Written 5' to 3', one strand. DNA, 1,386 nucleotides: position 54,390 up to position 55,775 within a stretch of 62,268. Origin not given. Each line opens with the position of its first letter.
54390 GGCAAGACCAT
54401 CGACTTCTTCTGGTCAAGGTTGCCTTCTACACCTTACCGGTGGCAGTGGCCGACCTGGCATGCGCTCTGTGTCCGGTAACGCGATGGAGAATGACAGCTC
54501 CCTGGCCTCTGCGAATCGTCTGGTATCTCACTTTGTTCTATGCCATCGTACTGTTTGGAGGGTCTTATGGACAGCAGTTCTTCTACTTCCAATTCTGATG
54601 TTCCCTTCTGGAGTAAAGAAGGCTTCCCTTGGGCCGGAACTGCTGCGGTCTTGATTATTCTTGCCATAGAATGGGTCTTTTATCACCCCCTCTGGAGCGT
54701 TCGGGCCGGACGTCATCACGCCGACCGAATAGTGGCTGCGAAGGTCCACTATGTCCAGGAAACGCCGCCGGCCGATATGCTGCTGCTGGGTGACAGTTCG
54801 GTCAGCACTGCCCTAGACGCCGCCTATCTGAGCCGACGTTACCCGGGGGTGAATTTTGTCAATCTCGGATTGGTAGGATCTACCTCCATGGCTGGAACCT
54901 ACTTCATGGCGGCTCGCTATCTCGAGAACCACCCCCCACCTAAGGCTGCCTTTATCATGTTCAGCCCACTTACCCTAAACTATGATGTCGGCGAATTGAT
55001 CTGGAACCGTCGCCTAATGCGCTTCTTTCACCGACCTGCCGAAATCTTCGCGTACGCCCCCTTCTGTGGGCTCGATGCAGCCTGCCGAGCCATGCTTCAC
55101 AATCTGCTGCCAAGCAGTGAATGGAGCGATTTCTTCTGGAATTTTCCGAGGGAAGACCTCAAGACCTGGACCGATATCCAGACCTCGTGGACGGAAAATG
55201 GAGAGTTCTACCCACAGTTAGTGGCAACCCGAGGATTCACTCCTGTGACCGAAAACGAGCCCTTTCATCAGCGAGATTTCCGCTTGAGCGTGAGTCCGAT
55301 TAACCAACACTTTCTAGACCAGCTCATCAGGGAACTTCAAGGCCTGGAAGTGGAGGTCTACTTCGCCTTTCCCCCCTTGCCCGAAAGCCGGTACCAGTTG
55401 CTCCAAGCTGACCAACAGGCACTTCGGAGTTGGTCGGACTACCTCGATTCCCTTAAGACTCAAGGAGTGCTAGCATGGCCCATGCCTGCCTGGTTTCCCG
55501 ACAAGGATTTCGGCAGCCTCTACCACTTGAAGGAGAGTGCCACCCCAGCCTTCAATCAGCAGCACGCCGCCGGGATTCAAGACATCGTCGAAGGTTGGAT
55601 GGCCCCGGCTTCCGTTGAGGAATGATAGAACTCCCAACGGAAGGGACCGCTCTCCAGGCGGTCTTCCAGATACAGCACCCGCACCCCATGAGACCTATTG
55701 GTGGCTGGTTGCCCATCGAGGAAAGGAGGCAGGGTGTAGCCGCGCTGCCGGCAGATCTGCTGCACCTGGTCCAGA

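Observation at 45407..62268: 17-kb locus combining four adenylate-forming enzymes of three different classes with a trans-envelope acyl-transfer core: candidate undescribed surface-acylation system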

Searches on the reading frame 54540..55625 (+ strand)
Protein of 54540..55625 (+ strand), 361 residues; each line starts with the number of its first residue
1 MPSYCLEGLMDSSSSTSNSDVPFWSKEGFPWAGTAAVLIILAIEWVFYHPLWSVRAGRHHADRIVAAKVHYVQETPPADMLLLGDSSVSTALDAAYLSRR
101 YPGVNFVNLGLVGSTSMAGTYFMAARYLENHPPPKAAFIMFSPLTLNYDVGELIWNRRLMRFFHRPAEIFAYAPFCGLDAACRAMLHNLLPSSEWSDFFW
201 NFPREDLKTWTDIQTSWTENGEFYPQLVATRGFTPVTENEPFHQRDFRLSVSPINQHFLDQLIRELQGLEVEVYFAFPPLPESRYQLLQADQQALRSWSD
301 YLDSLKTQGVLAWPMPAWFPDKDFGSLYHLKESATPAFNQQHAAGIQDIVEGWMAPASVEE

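Call 3: search_protein_families(library=pfam, proteins=[window:54540-55625:+], max_evalue=0.01)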
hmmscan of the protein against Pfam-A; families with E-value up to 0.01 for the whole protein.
window:54540-55625:+ (361 aa): 0 families

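Call 6: search_protein_families(library=ncbifam, proteins=[window:54540-55625:+], max_evalue=0.01)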
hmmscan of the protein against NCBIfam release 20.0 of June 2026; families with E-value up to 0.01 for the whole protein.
window:54540-55625:+ (361 aa): 0 families

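Call 16: find_homologous_proteins(query=window:54567-55625:+, max_evalue=0.001)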
Query window:54567-55625:+ (352 aa): 4 proteins with E <= 0.001 among 2195 candidates.
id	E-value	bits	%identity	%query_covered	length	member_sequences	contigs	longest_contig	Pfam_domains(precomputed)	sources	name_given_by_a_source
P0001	4.0e-243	824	100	100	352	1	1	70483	-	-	-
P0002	8.5e-111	389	53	92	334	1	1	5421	-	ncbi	-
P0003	1.2e-88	316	49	86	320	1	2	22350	-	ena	-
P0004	1.4e-77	279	41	99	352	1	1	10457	-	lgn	-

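Call 17: find_encoding_contigs(protein=P0001, flank=10000, max_places=6)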
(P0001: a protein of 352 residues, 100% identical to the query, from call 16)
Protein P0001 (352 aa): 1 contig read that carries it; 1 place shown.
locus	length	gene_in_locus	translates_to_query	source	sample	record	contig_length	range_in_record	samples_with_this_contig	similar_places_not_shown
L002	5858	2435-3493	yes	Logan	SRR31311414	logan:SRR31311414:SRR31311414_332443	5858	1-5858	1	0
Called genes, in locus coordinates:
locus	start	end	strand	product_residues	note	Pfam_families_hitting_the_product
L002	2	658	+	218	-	?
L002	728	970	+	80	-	PF00550:PP-binding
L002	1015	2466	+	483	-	PF03062:MBOAT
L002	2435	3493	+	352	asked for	-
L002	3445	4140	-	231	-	-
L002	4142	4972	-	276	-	PF04909:Amidohydro_2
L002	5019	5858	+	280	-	?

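Call 18: find_encoding_contigs(protein=P0003, flank=10000, max_places=6)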
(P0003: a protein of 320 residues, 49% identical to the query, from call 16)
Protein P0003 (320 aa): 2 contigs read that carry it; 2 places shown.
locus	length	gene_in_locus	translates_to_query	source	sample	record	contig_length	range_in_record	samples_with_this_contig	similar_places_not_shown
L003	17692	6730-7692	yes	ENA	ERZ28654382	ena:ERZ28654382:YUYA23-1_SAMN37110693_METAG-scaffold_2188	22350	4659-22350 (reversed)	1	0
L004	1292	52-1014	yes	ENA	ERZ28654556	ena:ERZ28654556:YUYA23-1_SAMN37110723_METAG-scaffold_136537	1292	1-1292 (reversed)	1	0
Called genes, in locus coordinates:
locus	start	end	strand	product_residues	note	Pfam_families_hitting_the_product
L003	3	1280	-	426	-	?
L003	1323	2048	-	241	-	PF02146:SIR2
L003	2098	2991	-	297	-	PF05711:TylF, PF13578:Methyltransf_24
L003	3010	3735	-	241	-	-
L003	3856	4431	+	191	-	PF02674:Colicin_V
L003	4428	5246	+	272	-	-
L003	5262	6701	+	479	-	PF03062:MBOAT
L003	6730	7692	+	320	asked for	-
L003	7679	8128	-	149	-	-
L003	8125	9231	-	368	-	-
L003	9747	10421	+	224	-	PF14681:UPRTase, PF00156:Pribosyltran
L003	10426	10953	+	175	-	-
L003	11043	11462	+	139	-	-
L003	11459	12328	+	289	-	-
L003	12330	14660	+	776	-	-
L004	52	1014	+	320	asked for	-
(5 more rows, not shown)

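Call 19: find_encoding_contigs(protein=P0002, flank=10000, max_places=6)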
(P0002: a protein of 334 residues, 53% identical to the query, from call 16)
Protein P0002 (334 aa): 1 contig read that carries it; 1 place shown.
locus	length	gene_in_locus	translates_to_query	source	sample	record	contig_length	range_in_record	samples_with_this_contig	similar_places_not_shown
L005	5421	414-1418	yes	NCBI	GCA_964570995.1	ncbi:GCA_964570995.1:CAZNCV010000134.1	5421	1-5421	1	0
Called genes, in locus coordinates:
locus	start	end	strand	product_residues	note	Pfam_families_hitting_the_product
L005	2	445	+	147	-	?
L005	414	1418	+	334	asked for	-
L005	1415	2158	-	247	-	-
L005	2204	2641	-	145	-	PF00515:TPR_1 (weak), PF07719:TPR_2 (weak)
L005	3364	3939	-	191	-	PF13833:EF-hand_8 (faint), PF00036:EF-hand_1 (faint), PF13405:EF-hand_6 (faint), PF13202:EF-hand_5 (faint), PF13499:EF-hand_7 (weak)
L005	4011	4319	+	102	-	-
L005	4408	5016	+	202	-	-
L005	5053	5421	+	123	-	?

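Call 20: find_encoding_contigs(protein=P0004, flank=10000, max_places=6)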
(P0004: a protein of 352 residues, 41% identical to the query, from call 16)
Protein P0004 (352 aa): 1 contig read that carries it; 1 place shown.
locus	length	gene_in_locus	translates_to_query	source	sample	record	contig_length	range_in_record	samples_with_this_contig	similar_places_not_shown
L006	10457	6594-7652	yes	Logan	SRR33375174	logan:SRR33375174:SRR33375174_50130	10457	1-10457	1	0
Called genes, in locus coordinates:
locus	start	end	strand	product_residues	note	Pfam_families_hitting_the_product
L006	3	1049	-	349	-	?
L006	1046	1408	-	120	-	-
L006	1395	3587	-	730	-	PF13510:Fer2_4, PF01571:GCV_T, PF08669:GCV_T_C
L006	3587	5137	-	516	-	PF00890:FAD_binding_2 (weak), PF01266:DAO (weak), PF13450:NAD_binding_8, PF05199:GMC_oxred_C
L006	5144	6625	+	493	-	PF03062:MBOAT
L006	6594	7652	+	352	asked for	-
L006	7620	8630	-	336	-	-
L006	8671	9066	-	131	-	PF16112:DUF4830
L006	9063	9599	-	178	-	PF01641:SelR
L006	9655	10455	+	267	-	?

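Call 22: search_solved_structures(query=window:54567-55625:+, max_evalue=10)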
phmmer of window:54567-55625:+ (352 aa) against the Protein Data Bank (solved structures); distinct sequences matched with E-value up to 10: 1.
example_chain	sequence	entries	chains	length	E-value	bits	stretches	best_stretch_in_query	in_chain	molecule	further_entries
3mmg_A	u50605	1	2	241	0.12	14.7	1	176-232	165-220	Nuclear inclusion protein A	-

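Call 31: predict_structure(alignment_id=A1)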
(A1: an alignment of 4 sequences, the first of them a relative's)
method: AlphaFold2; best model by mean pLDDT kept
length: 352 residues; sequences in the alignment: 4
mean_pLDDT: 60.2   pTM: 0.63
mean pLDDT of the five models: 60.2, 58.7, 57.0, 56.9, 56.8
residues with pLDDT >= 90: 26; 70-90: 101; 50-70: 98; < 50: 127
segments of 3 or more residues with pLDDT < 50: 1-10, 12-20, 27-29, 38-51, 140-198, 200-202, 221-232, 349-352
pLDDT, mean of each block of 10 residues (from residue 1): 37 46 51 43 36 57 79 69 69 84 59 76 90 66 37 35 37 37 32 41 53 56 38 59 73 90 81 61 79 88 75 58 69 82 66 41
secondary structure, 60 per line:
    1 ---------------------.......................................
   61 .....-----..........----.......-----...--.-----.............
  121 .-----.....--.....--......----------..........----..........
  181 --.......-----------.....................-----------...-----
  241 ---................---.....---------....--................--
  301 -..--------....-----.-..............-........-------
elements in order: H22-65 E71-76 H77-80 H85-91 E97-99 H108-121 E127-131 H134-138 H141-146 H157-166 H171-180 H183-189 H201-221 H244-259 E263-267 H277-280 H283-298 H323-336 H338-345

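Call 33: find_related_loci(query=A1, collection=metagenome_contigs, flank=10000)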
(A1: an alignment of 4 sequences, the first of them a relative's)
Query A1 (352 aa) in metagenome_contigs; peptide patterns used: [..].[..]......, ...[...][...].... (x = any residue, [..] = any of these).
87 stretches matched a pattern; 2 encode a relative of the query (tblastn E <= 1e-3); 2 distinct loci.
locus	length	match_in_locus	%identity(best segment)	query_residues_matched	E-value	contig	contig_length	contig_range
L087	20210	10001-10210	37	69-138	2e-5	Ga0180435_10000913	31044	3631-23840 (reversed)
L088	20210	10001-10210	37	69-138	2e-5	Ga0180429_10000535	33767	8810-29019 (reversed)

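Call 34: fold_search(model_id=the predicted structure, library=pdb)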
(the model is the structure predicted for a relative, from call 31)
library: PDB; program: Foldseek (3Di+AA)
matches with E <= 10: 897; with E <= 0.001: 1
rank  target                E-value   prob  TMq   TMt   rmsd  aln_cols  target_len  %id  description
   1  8a2n_A                4.5e-04  1.00  0.32  0.37  12.2       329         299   14  Structure of crocagin biosynthetic protein CgnD (released 2023-02-22)
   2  3dt6                  2.6e-03  1.00  0.37  0.56   8.5       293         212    8  Crystal Structure of Bovin Brain Platelet Activating Factor Acetylhydrolase Covalently Inhibited by Paraoxon (released 2009-05-12)
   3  6o93                  3.4e-03  1.00  0.42  0.39  11.2       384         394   12  D-alanyl transferase DltD from Enterococcus faecalis (released 2019-03-27)
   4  1bwq                  4.8e-03  1.00  0.32  0.48   9.7       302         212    7  PROBING THE SUBSTRATE SPECIFICITY OF THE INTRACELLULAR BRAIN PLATELET-ACTIVATING FACTOR ACETYLHYDROLASE (released 1999-05-18)
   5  8a2n_B                7.4e-03  0.99  0.32  0.37  11.9       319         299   14  Structure of crocagin biosynthetic protein CgnD (released 2023-02-22)
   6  3dt8                  8.3e-03  1.00  0.38  0.58   8.0       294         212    8  Crystal Structure of Bovin Brain Platelet Activating Factor Acetylhydrolase Covalently Inhibited by Sarin (released 2009-05-12)
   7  1bwp                  8.7e-03  1.00  0.35  0.53   8.8       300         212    8  PROBING THE SUBSTRATE SPECIFICITY OF THE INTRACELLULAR BRAIN PLATELET-ACTIVATING FACTOR ACETYLHYDROLASE (released 1999-05-18)
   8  4ppy_A                1.1e-02  0.99  0.33  0.51  10.2       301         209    9  Crystal structure of a putative acylhydrolase (BF3764) from Bacteroides fragilis NCTC 9343 at 2.00 A resolution (released 2014-04-02)
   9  2hsj_B                1.2e-02  1.00  0.38  0.58   7.2       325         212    9  The structure of a putative platelet activating factor from Streptococcus pneumonia. (released 2006-09-19)
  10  1ivn                  1.2e-02  1.00  0.33  0.60   7.0       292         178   11  E.coli Thioesterase I/Protease I/Lysophospholiase L1 (released 2003-07-08)
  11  1bwr                  1.2e-02  0.99  0.33  0.50   8.6       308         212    8  PROBING THE SUBSTRATE SPECIFICITY OF THE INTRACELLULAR BRAIN PLATELET-ACTIVATING FACTOR ACETYLHYDROLASE (released 1999-05-18)
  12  4iyj_B                1.3e-02  0.98  0.32  0.49  10.4       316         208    9  Crystal structure of a putative acylhydrolase (BACUNI_03406) from Bacteroides uniformis ATCC 8492 at 1.37 A resolution (released 2013-03-06)
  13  1fxw_A                1.5e-02  1.00  0.36  0.55   8.6       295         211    9  CRYSTAL STRUCTURE OF THE RECOMBINANT ALPHA1/ALPHA2 CATALYTIC HETERODIMER OF BOVINE BRAIN PLATELET-ACTIVATING FACTOR AC (released 2001-12-12)
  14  1wab                  1.5e-02  0.99  0.33  0.50   9.6       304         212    8  PLATELET-ACTIVATING FACTOR ACETYLHYDROLASE (released 1997-11-12)
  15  1es9                  1.6e-02  0.99  0.34  0.51   9.0       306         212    7  X-RAY CRYSTAL STRUCTURE OF R22K MUTANT OF THE MAMMALIAN BRAIN PLATELET-ACTIVATING FACTOR ACETYLHYDROLASES (PAF-AH) (released 2000-05-31)
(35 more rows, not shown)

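Call 64: search_protein_families(library=pfam, proteins=[window:54567-55625:+], max_evalue=10)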
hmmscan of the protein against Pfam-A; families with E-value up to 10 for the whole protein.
window:54567-55625:+ (352 aa): 1 family
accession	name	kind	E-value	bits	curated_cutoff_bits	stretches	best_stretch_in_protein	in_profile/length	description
PF07611.17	DUF1574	-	0.11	12.2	29.1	1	71-139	65-131/342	Protein of unknown function (DUF1574)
